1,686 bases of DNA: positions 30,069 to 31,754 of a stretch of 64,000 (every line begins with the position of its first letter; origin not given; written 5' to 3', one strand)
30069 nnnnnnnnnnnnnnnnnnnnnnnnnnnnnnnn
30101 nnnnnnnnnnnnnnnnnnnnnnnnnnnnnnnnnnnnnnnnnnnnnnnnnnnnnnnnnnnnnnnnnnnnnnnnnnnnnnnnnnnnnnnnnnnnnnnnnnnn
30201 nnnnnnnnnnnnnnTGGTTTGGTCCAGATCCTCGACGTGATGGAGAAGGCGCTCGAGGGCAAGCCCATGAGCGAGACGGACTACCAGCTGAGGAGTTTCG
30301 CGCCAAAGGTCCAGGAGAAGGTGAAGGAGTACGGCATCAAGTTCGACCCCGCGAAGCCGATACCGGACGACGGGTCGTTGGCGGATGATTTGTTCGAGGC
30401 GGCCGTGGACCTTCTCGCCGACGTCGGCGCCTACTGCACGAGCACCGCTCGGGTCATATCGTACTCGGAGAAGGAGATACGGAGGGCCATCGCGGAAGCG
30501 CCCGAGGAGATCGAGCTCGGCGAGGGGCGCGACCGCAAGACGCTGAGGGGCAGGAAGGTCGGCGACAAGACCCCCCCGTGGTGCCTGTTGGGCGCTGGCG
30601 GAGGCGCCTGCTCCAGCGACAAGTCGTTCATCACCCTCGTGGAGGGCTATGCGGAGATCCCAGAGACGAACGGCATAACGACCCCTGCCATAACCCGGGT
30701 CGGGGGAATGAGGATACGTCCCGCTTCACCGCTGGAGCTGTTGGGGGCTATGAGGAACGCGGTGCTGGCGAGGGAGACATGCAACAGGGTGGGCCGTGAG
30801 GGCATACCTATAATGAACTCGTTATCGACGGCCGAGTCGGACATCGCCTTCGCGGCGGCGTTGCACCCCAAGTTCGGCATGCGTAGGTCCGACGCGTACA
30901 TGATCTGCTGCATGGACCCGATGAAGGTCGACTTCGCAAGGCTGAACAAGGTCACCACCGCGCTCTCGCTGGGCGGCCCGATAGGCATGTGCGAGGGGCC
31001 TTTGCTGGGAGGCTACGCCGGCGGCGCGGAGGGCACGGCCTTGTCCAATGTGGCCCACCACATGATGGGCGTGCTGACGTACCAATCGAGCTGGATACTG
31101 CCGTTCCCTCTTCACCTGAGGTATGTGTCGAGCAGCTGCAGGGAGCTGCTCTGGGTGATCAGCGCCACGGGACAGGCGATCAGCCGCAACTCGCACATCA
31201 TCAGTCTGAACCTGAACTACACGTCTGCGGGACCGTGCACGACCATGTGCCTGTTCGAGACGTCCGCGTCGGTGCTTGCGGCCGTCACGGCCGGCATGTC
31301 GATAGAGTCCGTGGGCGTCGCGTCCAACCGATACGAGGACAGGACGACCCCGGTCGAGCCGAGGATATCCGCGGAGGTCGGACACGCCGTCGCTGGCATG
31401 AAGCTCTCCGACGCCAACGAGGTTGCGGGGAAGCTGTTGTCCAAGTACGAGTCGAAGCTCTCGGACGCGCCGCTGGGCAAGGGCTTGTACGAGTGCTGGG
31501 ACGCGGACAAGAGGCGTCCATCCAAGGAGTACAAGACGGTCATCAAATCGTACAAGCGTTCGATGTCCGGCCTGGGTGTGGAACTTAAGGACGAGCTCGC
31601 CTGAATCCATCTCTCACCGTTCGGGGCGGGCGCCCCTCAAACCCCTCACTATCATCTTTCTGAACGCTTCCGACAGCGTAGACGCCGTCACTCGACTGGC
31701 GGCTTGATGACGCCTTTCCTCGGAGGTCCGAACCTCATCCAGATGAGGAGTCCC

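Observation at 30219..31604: MtmB-family methyltransferase gene with no pyrrolysine (amber) codon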

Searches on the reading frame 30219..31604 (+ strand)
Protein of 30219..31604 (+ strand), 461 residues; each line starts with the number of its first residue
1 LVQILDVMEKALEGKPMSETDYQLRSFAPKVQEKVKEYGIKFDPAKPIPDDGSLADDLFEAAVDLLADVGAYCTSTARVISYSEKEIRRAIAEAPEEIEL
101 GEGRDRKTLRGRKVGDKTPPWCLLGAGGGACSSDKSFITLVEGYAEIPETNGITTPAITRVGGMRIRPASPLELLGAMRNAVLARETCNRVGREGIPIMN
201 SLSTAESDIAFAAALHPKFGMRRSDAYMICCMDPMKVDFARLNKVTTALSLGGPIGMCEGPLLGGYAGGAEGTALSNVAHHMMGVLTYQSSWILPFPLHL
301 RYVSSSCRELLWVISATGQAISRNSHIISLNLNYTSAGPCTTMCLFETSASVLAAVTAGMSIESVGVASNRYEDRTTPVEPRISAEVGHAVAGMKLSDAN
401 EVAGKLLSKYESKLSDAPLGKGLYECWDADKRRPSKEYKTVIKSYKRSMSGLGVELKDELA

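Call 3: search_protein_families(library=pfam, proteins=[window:30219-31604:+])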
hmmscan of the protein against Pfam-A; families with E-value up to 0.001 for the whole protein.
window:30219-31604:+ (461 aa): 1 family
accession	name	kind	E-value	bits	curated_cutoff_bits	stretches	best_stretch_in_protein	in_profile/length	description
PF05369.18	MtmB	-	5.5e-94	316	25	1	2-453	1-449/450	Monomethylamine methyltransferase MtmB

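Call 4: search_protein_families(library=ncbifam, proteins=[window:30219-31604:+])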
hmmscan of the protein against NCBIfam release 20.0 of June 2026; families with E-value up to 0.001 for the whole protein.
window:30219-31604:+ (461 aa): 0 families

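Call 5: search_solved_structures(query=window:30219-31604:+, max_evalue=0.01, show_alignments=2)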
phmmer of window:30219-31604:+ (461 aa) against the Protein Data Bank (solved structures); distinct sequences matched with E-value up to 0.01: 2.
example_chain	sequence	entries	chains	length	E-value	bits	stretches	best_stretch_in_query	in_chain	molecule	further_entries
1l2q_A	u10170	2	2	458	2.4e-70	240.7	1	6-454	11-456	monomethylamine methyltransferase | Monomethylamine methyltransferase mtmB1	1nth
1tv2_A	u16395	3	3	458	2.5e-70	240.6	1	6-454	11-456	Monomethylamine methyltransferase mtmB1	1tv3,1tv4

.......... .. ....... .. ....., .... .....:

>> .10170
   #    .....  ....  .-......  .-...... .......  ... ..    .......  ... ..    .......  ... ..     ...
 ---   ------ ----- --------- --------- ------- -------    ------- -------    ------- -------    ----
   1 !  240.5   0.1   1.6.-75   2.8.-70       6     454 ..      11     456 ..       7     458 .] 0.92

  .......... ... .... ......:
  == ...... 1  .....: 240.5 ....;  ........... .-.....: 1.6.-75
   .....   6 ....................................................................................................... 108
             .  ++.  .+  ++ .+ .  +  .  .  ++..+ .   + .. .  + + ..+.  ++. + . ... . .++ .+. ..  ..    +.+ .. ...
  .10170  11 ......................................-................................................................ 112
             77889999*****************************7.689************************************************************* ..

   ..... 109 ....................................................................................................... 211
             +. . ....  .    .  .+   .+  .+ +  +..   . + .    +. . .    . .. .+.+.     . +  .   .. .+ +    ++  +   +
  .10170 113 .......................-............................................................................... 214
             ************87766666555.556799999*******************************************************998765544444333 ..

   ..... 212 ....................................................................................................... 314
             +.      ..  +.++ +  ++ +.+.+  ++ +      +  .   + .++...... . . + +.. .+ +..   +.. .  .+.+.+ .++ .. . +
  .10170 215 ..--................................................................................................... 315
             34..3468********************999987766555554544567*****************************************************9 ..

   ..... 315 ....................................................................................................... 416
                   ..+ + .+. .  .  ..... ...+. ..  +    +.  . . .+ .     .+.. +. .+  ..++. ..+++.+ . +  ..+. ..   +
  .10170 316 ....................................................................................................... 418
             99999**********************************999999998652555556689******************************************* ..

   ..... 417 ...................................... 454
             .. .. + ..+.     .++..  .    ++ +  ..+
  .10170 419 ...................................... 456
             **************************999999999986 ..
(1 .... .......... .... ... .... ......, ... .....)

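Call 13: find_homologous_proteins(query=window:30219-31604:+, max_evalue=1e-10)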
Query window:30219-31604:+ (461 aa): 328 proteins with E <= 1e-10 among 8000 candidates; the best 120 are listed.
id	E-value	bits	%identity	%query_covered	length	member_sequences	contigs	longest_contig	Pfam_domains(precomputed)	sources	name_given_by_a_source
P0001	6.5e-293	989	95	100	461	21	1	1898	PF05369.19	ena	-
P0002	3.0e-281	951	90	100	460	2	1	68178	PF05369.19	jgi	-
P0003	1.3e-280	949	90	100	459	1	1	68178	PF05369.19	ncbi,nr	ncbi:MAG: monomethylamine:corrinoid methyltransferase [Thermoplasmata archaeon]|nr:monomethylamine:c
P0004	2.5e-280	948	90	100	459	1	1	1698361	PF05369.19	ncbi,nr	ncbi:MAG: monomethylamine:corrinoid methyltransferase [Methanobacteriota archaeon]|nr:MAG: monomethy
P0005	2.8e-276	934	90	100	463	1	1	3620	PF05369.19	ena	-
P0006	6.9e-275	930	88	100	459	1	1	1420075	PF05369.19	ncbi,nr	ncbi:MAG: monomethylamine:corrinoid methyltransferase [Methanobacteriota archaeon]|nr:MAG: monomethy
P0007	1.3e-274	929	89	98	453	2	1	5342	PF05369.19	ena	-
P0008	2.5e-271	918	87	100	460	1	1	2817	PF05369.19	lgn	-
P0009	6.3e-271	917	86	100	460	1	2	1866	PF05369.19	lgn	-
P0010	9.1e-260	880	82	100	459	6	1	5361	PF05369.19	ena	-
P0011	9.7e-257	870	81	100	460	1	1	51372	PF05369.19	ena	-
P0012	1.7e-256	869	82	100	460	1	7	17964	PF05369.19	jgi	jgi:methylamine--corrinoid protein Co-methyltransferase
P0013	4.9e-256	868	83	98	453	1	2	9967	PF05369.19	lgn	-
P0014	2.1e-255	865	81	100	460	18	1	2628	PF05369.19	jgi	-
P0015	1.7e-254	862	81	100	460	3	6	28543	PF05369.19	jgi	jgi:methylamine--corrinoid protein Co-methyltransferase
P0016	8.2e-254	860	81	100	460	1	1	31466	PF05369.19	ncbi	-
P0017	4.5e-253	858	81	100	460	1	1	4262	PF05369.19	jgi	jgi:methylamine--corrinoid protein Co-methyltransferase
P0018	8.8e-253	857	81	98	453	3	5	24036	PF05369.19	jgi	jgi:methylamine--corrinoid protein Co-methyltransferase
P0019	2.0e-251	852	80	100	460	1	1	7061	PF05369.19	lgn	-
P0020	2.7e-251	852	80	100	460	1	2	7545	PF05369.19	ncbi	-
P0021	3.1e-251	852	80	100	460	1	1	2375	PF05369.19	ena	-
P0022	4.1e-251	851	80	100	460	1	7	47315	PF05369.19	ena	-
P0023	4.9e-251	851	79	100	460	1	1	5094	PF05369.19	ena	-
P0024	6.7e-251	851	79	100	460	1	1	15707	PF05369.19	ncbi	-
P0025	6.8e-251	851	79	100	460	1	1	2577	PF05369.19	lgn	-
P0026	8.0e-251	850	80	100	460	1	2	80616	PF05369.19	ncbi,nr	ncbi:MAG: monomethylamine:corrinoid methyltransferase [Thermoplasmatota archaeon]|nr:monomethylamine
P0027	9.2e-251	850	80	100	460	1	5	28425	PF05369.19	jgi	-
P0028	1.1e-250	850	80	100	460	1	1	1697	PF05369.19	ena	-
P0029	1.1e-250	850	79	100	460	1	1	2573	PF05369.19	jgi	jgi:methylamine--corrinoid protein Co-methyltransferase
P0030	1.3e-250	850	80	100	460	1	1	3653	PF05369.19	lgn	-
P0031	1.3e-250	850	80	100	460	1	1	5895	PF05369.19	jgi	jgi:methylamine--corrinoid protein Co-methyltransferase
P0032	1.3e-250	850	79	100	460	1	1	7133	PF05369.19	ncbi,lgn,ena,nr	ncbi:TPA: monomethylamine:corrinoid methyltransferase [Thermoplasmata archaeon]|nr:monomethylamine:c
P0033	1.4e-250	850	80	100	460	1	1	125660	PF05369.19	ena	-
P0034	1.8e-250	849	80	100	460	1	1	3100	PF05369.19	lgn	-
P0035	2.7e-250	849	80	100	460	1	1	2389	PF05369.19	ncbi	-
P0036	2.8e-250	849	79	100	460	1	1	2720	PF05369.19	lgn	-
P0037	2.9e-250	849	80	100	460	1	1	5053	PF05369.19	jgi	jgi:methylamine--corrinoid protein Co-methyltransferase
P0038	3.2e-250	848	79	100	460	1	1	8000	PF05369.19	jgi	-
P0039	7.5e-250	847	80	100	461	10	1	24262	PF05369.19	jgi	jgi:methylamine--corrinoid protein Co-methyltransferase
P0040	1.4e-249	846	79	99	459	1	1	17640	PF05369.19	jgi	jgi:methylamine--corrinoid protein Co-methyltransferase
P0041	1.5e-249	846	79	100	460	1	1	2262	PF05369.19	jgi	-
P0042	1.9e-249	846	78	100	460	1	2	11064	PF05369.19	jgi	jgi:methylamine--corrinoid protein Co-methyltransferase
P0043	2.5e-249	845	79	99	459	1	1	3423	PF05369.19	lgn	-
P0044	9.7e-249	844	79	100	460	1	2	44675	PF05369.19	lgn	-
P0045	1.9e-248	843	79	100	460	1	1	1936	PF05369.19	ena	-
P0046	2.1e-248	842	79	100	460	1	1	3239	PF05369.19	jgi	jgi:methylamine--corrinoid protein Co-methyltransferase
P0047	8.2e-248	840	78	100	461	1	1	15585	PF05369.19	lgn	-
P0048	9.7e-248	840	79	100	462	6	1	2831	PF05369.19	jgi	-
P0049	1.1e-246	837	79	98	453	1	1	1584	PF05369.19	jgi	jgi:methylamine--corrinoid protein Co-methyltransferase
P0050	1.3e-246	836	79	98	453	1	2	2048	PF05369.19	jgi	jgi:methylamine--corrinoid protein Co-methyltransferase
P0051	2.9e-246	835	78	100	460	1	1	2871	PF05369.19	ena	-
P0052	7.2e-246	834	79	98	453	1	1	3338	PF05369.19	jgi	jgi:methylamine--corrinoid protein Co-methyltransferase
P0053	9.4e-246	834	78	100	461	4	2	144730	PF05369.19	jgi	-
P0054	1.4e-245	833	77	100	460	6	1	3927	PF05369.19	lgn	-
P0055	1.8e-245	833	78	100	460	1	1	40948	PF05369.19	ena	-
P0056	1.9e-245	833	77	100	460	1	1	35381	PF05369.19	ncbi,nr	ncbi:MAG: monomethylamine:corrinoid methyltransferase [Candidatus Thermoplasmatota archaeon]|nr:mono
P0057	2.5e-245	832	77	100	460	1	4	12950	PF05369.19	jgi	jgi:methylamine--corrinoid protein Co-methyltransferase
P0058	3.0e-245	832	78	100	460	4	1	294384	PF05369.19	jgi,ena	-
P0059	3.3e-245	832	78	100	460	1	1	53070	PF05369.19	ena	-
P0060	4.0e-245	832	77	100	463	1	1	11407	PF05369.19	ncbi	-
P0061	4.8e-245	831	77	100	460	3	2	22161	PF05369.19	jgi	-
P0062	6.4e-245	831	76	100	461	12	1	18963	PF05369.19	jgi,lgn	jgi:methylamine--corrinoid protein Co-methyltransferase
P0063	6.8e-245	831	78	100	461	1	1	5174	PF05369.19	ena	-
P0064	9.0e-245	830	77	100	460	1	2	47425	PF05369.19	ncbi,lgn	-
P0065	9.2e-245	830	77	100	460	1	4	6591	PF05369.19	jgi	jgi:methylamine--corrinoid protein Co-methyltransferase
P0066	1.3e-244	830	79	100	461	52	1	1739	PF05369.19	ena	-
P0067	1.4e-244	830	77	100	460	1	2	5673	PF05369.19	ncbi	-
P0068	1.7e-244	830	78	100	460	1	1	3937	PF05369.19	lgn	-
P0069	2.5e-244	829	77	100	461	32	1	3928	PF05369.19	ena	-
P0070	2.9e-244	829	77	100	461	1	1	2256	PF05369.19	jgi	-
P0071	3.4e-244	829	78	100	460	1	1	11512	PF05369.19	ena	-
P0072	5.1e-244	828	77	100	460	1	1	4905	PF05369.19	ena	-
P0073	5.9e-244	828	77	100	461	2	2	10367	PF05369.19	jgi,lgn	-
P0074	7.2e-244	827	77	100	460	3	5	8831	PF05369.19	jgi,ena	-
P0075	1.4e-243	826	78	100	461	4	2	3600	PF05369.19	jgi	jgi:hypothetical protein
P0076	3.3e-243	825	77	100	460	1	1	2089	PF05369.19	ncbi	-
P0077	3.5e-243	825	78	100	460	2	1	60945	PF05369.19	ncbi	-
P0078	3.8e-243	825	78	100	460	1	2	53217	PF05369.19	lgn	-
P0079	5.2e-243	825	77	100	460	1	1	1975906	PF05369.19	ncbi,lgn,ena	-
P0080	5.4e-243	825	76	100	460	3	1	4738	PF05369.19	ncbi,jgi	jgi:methylamine--corrinoid protein Co-methyltransferase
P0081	8.4e-243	824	77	100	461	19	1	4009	PF05369.19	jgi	jgi:methylamine--corrinoid protein Co-methyltransferase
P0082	8.5e-243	824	77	100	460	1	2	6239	PF05369.19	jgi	jgi:methylamine--corrinoid protein Co-methyltransferase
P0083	8.5e-243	824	77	100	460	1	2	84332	PF05369.19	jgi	-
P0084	9.8e-243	824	77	100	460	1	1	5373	PF05369.19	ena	-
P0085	1.1e-242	824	77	100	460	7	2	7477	PF05369.19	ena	-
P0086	1.1e-242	824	76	100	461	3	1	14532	PF05369.19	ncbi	-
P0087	1.2e-242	823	78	100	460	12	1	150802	PF05369.19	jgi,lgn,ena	-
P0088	1.3e-242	823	77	100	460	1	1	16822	PF05369.19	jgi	-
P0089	1.6e-242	823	78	100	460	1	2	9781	PF05369.19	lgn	-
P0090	1.8e-242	823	77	100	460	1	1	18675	PF05369.19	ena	-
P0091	1.9e-242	823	77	100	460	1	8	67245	PF05369.19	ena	-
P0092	2.4e-242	822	78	100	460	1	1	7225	PF05369.19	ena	-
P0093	3.4e-242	822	77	100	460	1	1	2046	PF05369.19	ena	-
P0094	3.5e-242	822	77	100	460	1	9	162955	PF05369.19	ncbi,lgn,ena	ncbi:MAG: monomethylamine:corrinoid methyltransferase [Thermoplasmata archaeon]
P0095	6.7e-242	821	77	100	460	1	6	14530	PF05369.19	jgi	jgi:methylamine--corrinoid protein Co-methyltransferase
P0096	1.0e-241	820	77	100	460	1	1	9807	PF05369.19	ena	-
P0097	1.6e-241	820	77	100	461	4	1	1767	PF05369.19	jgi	jgi:methylamine--corrinoid protein Co-methyltransferase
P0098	1.7e-241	820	76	100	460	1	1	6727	PF05369.19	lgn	-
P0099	1.7e-241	820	76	100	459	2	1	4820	PF05369.19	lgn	-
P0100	1.8e-241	820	77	100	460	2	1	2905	PF05369.19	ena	-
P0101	2.6e-241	819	76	100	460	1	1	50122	PF05369.19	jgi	jgi:methylamine--corrinoid protein Co-methyltransferase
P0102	2.9e-241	819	76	100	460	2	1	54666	PF05369.19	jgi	-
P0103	3.0e-241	819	77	100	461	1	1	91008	PF05369.19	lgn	-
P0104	3.0e-241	819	77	100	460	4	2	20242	PF05369.19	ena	-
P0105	4.7e-241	818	77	100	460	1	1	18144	PF05369.19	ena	-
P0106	5.3e-241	818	76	100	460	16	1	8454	PF05369.19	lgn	-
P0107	7.6e-241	818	76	100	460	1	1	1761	PF05369.19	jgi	jgi:methylamine--corrinoid protein Co-methyltransferase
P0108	7.9e-241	817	76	100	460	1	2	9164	PF05369.19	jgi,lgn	jgi:methylamine--corrinoid protein Co-methyltransferase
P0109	7.9e-241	817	76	100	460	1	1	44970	PF05369.19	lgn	-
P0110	8.4e-241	817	77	100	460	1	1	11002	PF05369.19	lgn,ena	-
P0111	9.8e-241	817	77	100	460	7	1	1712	PF05369.19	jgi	jgi:methylamine--corrinoid protein Co-methyltransferase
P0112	1.1e-240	817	76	100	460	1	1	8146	PF05369.19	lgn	-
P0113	1.1e-240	817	76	100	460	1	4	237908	PF05369.19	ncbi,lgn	ncbi:MAG: monomethylamine:corrinoid methyltransferase [Thermoplasmata archaeon]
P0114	1.1e-240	817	76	100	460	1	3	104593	PF05369.19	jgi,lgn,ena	jgi:methylamine--corrinoid protein Co-methyltransferase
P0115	1.4e-240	817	76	100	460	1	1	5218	PF05369.19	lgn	-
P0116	1.9e-240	816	77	100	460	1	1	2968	PF05369.19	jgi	-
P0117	2.2e-240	816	76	100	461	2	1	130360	PF05369.19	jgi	jgi:hypothetical protein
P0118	2.3e-240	816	76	100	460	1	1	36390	PF05369.19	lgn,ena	-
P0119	3.0e-240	816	77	100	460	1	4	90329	PF05369.19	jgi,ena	jgi:methylamine--corrinoid protein Co-methyltransferase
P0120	3.6e-240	815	76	100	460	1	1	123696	PF05369.19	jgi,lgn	jgi:methylamine--corrinoid protein Co-methyltransferase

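Call 14: find_encoding_contigs(protein=window:30219-31604:+, flank=10000, max_places=4)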
Protein window:30219-31604:+ (461 aa): no gene with exactly this product is on record in the collection.

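Call 16: find_encoding_contigs(protein=P0004, flank=10000, max_places=3)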
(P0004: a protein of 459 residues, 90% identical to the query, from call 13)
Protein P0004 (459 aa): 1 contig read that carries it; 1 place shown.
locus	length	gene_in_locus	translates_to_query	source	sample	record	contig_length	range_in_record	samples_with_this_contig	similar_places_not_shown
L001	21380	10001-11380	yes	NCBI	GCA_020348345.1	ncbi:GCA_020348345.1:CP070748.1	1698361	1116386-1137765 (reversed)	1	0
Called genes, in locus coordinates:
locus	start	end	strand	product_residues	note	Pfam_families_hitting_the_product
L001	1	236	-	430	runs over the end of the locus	PF00275:EPSP_synthase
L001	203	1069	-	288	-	PF00288:GHMP_kinases_N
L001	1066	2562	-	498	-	PF01487:DHquinase_I, PF08501:Shikimate_dh_N, PF01488:Shikimate_DH, PF18317:SDH_C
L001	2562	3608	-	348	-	PF01959:DHQS, PF26558:DHQS_2nd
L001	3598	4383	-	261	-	PF01791:DeoC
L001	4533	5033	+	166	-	-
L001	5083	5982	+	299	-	PF00892:EamA, PF03151:TPT (weak), PF00892:EamA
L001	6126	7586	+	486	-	PF06253:MTTB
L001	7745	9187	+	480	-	PF06253:MTTB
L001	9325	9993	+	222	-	PF02607:B12-binding_2, PF02310:B12-binding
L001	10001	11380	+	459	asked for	PF05369:MtmB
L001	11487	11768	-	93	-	PF13145:Rotamase_2, PF13616:Rotamase_3, PF00639:Rotamase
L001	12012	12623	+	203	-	PF01047:MarR (faint), PF13404:HTH_AsnC-type, PF13412:HTH_24, PF08394:Arc_trans_TRASH (weak), PF24273:TRASH_HVO_1752_C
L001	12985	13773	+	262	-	PF01946:Thi4, PF00890:FAD_binding_2, PF01266:DAO, PF01494:FAD_binding_3, PF03486:HI0933_like, PF07992:Pyr_redox_2 (weak), PF12831:FAD_oxidored, PF13450:NAD_binding_8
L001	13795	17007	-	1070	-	PF25596:CPSase_L_D1, PF02786:CPSase_L_D2, PF02787:CPSase_L_D3, PF25596:CPSase_L_D1, PF02786:CPSase_L_D2, PF02222:ATP-grasp, PF07478:Dala_Dala_lig_C, PF02142:MGS, +3 more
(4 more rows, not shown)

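Call 28: find_related_loci(query=window:30219-31604:+, collection=genome_contigs, flank=10000)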
Query window:30219-31604:+ (461 aa) in genome_contigs; peptide patterns used: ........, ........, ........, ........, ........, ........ (x = any residue, [..] = any of these).
133 stretches matched a pattern; 57 encode a relative of the query (tblastn E <= 1e-3); 56 distinct loci.
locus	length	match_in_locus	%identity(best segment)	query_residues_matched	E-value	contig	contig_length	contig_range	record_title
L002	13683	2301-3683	91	1-461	0e+0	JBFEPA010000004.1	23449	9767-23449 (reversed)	MAG: Thermoplasmata archaeon isolate Mix_mud04.2021.02.60 k141_926548_length_23449_cov_15.9700, whole genome shotgun seq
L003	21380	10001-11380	90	1-460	0e+0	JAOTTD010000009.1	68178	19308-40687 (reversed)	MAG: Thermoplasmata archaeon isolate 13_Jan_SF_Bin61 13_Jan_SF_Bin61_scaffold_21_c1, whole genome shotgun sequence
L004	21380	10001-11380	90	1-460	0e+0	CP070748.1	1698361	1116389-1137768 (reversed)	MAG: Methanobacteriota archaeon isolate bin352 chromosome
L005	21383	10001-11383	89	1-461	0e+0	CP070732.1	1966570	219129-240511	MAG: Methanobacteriota archaeon isolate bin41 chromosome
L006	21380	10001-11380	88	1-460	0e+0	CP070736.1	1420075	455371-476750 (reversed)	MAG: Methanobacteriota archaeon isolate bin4 chromosome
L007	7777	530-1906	81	2-460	0e+0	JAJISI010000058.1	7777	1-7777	MAG: Thermoplasmatota archaeon isolate bin18 bin18_BA.02.16-18_bin.27.strict_58, whole genome shotgun sequence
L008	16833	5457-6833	81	1-459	0e+0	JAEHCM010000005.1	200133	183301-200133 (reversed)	MAG: Thermoplasmata archaeon isolate SG225.bin4 NODE_5_length_200133_cov_9.735674, whole genome shotgun sequence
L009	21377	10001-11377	81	1-459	0e+0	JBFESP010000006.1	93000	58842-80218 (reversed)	MAG: Thermoplasmata archaeon isolate Mix_mud06.2021.04.53 k141_2409229_length_93000_cov_16.6858, whole genome shotgun se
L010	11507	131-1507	81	1-459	0e+0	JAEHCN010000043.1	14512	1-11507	MAG: Thermoplasmata archaeon isolate Hel0.bin85 NODE_11035_length_14512_cov_2.590337, whole genome shotgun sequence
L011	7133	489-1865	79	1-459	0e+0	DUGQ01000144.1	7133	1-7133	TPA_asm: Thermoplasmata archaeon isolate UBA10834 contig_68087, whole genome shotgun sequence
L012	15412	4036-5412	79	1-459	0e+0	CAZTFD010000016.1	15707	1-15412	MAG TPA_asm: uncultured Thermoplasmata archaeon isolate binchicken_co364_9 genome assembly, contig: NODE_4445_length_157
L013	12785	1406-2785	79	1-460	0e+0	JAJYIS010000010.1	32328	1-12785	MAG: Thermoplasmata archaeon isolate DBS2-1.bin12 NODE_2297_length_32328_cov_1.285643, whole genome shotgun sequence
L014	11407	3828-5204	77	1-459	0e+0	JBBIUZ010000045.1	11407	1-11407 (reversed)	MAG: Methanobacteriota archaeon isolate FAS170219_bin_65 NODE_6386_length_11407_cov_3.915874, whole genome shotgun seque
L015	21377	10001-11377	77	1-459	0e+0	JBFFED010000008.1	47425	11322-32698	MAG: Thermoplasmata archaeon isolate Mix_mud13.2021.11.63 k141_24579_length_47425_cov_10.8945, whole genome shotgun sequ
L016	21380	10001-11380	77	1-460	0e+0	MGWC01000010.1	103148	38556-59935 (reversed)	MAG: Euryarchaeota archaeon RBG_19FT_COMBO_56_21 rbg_19ft_combo_scaffold_13, whole genome shotgun sequence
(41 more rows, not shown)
